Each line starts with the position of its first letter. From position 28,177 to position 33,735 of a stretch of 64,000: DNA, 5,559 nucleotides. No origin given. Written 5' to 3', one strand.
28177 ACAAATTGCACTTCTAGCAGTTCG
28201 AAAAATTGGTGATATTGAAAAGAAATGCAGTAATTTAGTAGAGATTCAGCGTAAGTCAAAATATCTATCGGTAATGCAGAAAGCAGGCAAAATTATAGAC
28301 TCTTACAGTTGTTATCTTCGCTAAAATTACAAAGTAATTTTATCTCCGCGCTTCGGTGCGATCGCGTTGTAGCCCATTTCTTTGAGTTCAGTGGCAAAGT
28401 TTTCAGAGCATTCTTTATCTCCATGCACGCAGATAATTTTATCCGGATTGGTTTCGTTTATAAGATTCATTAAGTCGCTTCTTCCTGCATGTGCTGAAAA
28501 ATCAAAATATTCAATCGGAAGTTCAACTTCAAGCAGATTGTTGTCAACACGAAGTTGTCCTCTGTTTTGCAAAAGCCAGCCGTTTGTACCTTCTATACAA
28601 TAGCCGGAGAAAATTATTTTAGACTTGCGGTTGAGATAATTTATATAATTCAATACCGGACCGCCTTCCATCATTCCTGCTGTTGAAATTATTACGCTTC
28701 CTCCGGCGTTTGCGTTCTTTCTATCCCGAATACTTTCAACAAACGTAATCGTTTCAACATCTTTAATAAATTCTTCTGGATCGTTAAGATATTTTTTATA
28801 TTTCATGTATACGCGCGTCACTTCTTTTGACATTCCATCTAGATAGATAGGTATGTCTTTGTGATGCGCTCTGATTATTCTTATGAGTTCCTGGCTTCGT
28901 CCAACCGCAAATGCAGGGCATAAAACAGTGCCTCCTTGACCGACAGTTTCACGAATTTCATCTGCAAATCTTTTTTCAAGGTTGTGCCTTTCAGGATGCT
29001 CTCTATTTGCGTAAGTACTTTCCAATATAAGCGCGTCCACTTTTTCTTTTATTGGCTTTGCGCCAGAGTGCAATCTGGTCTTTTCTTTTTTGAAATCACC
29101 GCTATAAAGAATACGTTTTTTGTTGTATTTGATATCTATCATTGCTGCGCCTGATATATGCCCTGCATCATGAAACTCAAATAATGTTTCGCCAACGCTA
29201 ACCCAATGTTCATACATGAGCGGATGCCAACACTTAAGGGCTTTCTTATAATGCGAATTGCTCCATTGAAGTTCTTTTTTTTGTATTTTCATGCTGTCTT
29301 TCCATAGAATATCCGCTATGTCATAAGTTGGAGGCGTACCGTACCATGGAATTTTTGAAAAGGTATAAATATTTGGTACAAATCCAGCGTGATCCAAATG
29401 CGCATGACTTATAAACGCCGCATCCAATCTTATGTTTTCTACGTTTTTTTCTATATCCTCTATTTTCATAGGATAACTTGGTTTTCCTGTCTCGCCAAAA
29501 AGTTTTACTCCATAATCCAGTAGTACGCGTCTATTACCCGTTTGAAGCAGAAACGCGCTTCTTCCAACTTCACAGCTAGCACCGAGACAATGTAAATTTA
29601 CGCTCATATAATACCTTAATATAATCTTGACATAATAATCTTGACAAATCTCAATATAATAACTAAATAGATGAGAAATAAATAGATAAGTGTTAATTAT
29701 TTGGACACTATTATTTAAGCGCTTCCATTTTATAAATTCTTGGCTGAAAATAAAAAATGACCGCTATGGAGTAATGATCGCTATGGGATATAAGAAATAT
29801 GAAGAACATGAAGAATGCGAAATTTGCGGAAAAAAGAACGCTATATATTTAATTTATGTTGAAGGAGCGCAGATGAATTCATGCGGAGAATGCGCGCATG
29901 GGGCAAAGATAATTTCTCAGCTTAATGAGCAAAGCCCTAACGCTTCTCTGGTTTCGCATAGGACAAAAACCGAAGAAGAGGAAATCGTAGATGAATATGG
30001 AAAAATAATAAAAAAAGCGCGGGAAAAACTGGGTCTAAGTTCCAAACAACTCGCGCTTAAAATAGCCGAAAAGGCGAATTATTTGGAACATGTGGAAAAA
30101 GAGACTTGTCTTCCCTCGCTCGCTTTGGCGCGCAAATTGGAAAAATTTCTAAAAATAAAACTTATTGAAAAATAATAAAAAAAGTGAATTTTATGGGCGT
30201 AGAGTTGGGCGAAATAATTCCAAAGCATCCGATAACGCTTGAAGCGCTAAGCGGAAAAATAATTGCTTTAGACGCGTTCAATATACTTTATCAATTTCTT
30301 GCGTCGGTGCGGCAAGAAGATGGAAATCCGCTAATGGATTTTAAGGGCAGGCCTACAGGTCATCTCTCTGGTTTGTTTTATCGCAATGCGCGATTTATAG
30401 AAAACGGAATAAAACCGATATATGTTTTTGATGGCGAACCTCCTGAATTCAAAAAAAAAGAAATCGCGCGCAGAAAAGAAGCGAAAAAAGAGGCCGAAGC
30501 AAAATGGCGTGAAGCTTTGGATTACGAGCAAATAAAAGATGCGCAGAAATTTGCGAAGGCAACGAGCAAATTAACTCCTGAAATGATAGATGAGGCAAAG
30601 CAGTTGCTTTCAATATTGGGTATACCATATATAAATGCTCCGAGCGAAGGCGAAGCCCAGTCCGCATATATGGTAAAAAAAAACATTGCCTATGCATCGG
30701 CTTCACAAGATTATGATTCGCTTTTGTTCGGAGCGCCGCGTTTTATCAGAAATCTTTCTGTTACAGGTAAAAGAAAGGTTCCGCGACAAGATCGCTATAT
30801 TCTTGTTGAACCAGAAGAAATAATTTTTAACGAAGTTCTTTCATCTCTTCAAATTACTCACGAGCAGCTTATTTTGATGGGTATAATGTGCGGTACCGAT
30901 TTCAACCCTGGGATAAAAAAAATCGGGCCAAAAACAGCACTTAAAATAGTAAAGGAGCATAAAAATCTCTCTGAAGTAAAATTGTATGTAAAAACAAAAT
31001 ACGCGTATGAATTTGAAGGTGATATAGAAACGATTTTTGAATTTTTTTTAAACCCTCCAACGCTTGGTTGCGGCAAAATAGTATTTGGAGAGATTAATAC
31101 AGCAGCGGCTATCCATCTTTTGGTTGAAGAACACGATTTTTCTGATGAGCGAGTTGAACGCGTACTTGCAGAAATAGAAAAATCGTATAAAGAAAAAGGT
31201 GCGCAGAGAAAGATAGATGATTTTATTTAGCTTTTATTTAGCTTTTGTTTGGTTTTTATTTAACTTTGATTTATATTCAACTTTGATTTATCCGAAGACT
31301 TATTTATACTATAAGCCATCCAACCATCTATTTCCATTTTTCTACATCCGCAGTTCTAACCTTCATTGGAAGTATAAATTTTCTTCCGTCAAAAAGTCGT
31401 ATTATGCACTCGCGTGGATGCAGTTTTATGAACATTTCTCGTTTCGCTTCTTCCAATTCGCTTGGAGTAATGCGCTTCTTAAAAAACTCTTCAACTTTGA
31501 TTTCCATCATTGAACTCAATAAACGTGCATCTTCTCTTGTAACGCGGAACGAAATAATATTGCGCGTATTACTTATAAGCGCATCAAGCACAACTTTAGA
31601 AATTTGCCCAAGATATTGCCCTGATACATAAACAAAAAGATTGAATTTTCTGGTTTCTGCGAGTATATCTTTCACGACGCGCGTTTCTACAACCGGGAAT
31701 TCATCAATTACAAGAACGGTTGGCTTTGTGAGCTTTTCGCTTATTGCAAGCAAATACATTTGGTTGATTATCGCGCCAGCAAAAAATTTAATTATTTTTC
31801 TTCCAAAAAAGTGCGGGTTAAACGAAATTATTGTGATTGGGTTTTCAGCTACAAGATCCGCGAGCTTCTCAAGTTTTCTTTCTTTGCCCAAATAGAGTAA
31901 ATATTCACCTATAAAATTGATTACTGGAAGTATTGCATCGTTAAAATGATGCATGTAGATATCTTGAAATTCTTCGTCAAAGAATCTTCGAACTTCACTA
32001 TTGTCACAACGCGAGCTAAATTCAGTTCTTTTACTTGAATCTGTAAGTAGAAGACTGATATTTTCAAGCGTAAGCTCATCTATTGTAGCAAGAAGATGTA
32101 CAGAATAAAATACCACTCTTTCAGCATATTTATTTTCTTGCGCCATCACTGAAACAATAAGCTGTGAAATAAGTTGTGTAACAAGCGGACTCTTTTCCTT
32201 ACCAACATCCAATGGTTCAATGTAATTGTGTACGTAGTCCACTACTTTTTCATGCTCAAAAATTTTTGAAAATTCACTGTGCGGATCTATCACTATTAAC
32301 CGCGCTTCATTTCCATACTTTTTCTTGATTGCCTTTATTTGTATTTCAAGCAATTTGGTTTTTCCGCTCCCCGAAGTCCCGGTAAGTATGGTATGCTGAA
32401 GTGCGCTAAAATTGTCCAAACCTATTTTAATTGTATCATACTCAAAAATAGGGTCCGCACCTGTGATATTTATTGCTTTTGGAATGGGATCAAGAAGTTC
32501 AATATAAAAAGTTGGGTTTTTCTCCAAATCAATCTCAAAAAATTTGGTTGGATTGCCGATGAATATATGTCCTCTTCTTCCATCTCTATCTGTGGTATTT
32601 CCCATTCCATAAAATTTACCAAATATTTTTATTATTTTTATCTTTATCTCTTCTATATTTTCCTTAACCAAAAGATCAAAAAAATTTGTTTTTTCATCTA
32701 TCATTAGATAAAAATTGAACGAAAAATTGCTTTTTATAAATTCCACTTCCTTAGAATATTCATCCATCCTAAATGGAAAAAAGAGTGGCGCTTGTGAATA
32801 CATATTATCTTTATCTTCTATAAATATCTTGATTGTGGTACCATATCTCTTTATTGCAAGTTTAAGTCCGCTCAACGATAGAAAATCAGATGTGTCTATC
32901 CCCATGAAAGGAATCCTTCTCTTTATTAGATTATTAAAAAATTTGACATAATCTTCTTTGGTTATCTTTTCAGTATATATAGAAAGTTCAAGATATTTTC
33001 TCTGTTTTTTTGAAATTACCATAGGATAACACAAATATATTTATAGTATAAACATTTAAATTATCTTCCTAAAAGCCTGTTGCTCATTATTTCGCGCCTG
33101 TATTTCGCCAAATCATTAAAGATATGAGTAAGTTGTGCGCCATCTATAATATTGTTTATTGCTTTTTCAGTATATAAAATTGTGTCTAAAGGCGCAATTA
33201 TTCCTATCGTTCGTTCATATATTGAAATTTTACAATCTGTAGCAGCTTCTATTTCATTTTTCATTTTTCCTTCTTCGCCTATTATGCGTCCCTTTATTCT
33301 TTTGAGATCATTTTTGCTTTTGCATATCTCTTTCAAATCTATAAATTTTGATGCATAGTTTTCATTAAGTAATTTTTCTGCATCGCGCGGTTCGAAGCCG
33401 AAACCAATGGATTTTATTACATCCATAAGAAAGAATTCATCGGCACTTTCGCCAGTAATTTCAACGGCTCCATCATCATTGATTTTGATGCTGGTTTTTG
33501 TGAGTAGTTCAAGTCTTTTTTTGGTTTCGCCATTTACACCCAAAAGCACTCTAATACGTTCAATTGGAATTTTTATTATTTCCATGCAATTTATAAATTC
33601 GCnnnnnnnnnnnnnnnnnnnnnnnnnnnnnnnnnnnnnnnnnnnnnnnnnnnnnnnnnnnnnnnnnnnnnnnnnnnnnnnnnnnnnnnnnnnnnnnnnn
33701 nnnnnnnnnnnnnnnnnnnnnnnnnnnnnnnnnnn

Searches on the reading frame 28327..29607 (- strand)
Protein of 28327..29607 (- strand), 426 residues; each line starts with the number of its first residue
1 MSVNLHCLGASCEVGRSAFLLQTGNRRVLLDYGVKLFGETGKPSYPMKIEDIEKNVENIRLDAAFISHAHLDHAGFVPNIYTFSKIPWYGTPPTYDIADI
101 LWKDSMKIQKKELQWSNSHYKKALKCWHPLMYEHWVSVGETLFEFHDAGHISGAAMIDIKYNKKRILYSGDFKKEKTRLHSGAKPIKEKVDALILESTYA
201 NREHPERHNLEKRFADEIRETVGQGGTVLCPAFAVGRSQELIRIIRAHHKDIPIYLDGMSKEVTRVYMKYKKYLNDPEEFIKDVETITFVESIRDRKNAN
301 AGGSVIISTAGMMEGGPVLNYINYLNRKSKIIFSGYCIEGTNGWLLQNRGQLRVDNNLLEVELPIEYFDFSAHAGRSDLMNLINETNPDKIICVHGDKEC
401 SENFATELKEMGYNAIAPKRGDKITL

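Call 57: search_protein_families(library=pfam, proteins=[window:28327-29607:-], max_evalue=0.001)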
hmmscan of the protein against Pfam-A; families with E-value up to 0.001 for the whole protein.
window:28327-29607:- (426 aa): 6 families
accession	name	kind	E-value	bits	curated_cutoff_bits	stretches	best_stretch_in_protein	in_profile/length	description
PF10996.14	Beta-Casp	-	1.4e-18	68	27.7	1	239-343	2-117/120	Beta-Casp domain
PF07521.17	RMMBL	-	4.3e-16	59.1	21.6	1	360-418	3-63/63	Zn-dependent metallo-hydrolase RNA specificity domain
PF16661.11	Lactamase_B_6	-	1.6e-08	34.6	27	1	20-186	1-176/193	Metallo-beta-lactamase superfamily domain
PF00753.33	Lactamase_B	-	2.6e-07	31.2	22.7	1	16-173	6-151/196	Metallo-beta-lactamase superfamily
PF12706.13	Lactamase_B_2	-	5.4e-06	26.6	27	1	26-206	1-173/200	Beta-lactamase superfamily domain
PF13483.12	Lactamase_B_3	-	0.0007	20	24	0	14-74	5-50/160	Beta-lactamase superfamily domain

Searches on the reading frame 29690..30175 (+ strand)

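Call 58: search_protein_families(library=pfam, proteins=[window:29690-30175:+], max_evalue=0.001)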
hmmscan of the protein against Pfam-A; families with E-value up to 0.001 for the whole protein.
window:29690-30175:+ (161 aa): 2 families
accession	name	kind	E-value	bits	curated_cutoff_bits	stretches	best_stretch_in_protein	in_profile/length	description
PF01381.28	HTH_3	-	4e-06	27.2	23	1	107-159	1-53/55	Helix-turn-helix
PF12844.13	HTH_19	-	0.00057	20.2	30.2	0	104-150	1-44/64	Helix-turn-helix domain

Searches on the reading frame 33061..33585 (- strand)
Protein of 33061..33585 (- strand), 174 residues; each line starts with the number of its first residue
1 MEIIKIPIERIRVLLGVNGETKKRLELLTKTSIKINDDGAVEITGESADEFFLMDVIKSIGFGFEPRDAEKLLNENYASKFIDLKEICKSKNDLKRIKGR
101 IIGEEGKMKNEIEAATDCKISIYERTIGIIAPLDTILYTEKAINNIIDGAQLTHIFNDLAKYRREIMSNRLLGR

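Call 57: search_protein_families(library=pfam, proteins=[window:33061-33585:-], max_evalue=0.001)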
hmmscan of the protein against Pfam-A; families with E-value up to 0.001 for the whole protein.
window:33061-33585:- (174 aa): 4 families
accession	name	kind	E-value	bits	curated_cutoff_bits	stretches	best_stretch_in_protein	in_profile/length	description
PF21800.4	KH_KRR1_2nd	-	9.6e-11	42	27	1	79-147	3-71/91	KRR1 small subunit processome component, second KH domain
PF00013.35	KH_1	-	2.3e-10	40.5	21.5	1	3-48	3-54/66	KH domain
PF22891.2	KH_PNO1_2nd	-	8e-06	26.4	27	1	91-159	15-83/90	Eukaryotic type KH-domain (KH-domain type I) (327.11.2)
PF22675.2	KH-I_KHDC4-BBP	-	3.6e-05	24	30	0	97-123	7-33/76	KHDC4/BBP-like, KH-domain type I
